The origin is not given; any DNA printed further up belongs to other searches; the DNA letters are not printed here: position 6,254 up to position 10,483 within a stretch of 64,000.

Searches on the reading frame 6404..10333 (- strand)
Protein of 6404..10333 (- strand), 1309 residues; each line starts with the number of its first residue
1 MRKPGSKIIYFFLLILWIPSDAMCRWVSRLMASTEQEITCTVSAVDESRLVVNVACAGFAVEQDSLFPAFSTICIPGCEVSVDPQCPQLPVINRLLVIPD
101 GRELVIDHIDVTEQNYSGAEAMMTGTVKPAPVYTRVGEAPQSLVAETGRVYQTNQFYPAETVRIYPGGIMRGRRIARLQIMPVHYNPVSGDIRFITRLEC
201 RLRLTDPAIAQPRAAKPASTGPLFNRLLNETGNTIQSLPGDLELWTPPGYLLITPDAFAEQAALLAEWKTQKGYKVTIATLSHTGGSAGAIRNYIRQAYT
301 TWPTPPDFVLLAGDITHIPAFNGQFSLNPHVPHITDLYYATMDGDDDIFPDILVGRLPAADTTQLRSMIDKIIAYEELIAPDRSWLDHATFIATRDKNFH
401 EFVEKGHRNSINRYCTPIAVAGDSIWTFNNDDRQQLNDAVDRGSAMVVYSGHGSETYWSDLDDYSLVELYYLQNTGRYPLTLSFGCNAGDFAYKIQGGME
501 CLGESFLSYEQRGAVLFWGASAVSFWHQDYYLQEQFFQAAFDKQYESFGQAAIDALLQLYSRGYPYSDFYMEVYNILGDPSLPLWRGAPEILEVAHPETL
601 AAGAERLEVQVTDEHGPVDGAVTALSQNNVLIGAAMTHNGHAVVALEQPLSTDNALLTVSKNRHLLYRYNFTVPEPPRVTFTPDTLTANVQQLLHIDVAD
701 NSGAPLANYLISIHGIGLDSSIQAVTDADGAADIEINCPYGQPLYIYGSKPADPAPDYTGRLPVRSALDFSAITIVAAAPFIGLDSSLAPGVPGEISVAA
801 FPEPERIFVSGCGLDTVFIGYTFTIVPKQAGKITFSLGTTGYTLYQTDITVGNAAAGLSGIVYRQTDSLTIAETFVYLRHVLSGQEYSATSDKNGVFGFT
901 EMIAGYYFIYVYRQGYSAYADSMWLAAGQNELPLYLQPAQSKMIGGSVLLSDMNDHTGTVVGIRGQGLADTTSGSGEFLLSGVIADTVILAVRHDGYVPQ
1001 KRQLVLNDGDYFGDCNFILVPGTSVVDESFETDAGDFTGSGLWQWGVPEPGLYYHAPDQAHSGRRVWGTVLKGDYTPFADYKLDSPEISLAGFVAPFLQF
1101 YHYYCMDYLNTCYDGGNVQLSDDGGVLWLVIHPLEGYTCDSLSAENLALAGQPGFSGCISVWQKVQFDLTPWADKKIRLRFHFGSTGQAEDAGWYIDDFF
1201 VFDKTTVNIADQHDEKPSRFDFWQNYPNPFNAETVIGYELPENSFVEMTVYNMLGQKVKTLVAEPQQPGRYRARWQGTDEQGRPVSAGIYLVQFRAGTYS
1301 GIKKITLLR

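Call 35: search_protein_families(library=pfam, proteins=[window:6404-10333:-], max_evalue=0.001)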
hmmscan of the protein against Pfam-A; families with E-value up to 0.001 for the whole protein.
window:6404-10333:- (1309 aa): 8 families
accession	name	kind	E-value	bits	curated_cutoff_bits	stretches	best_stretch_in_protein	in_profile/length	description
PF01364.23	Peptidase_C25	-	1.2e-66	226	23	1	250-584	1-374/374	Peptidase family C25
PF13620.12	CarboxypepD_reg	-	6.7e-15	55.7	32.3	1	858-930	2-74/82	Carboxypeptidase regulatory-like domain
PF08126.16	Propeptide_C25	-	9e-12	45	22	1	69-205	42-173/205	Propeptide_C25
PF13860.13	FlgD_ig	-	2e-09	37.8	27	1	1236-1295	14-74/79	FlgD Ig-like domain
PF03785.20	Peptidase_C25_C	-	3.8e-09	36.7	25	1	592-661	4-68/79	Peptidase family C25, C terminal ig-like domain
PF20773.4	InhA-like_MAM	-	2.7e-05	24.2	26.9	1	1114-1213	80-174/191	Immune inhibitor A-like, MAM domain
PF13715.12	CarbopepD_reg_2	-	3.6e-05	24.2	32.2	0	957-1007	15-65/88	CarboxypepD_reg-like domain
PF18962.6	Por_Secre_tail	-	6e-05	23.7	27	1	1226-1305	2-73/75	Secretion system C-terminal sorting domain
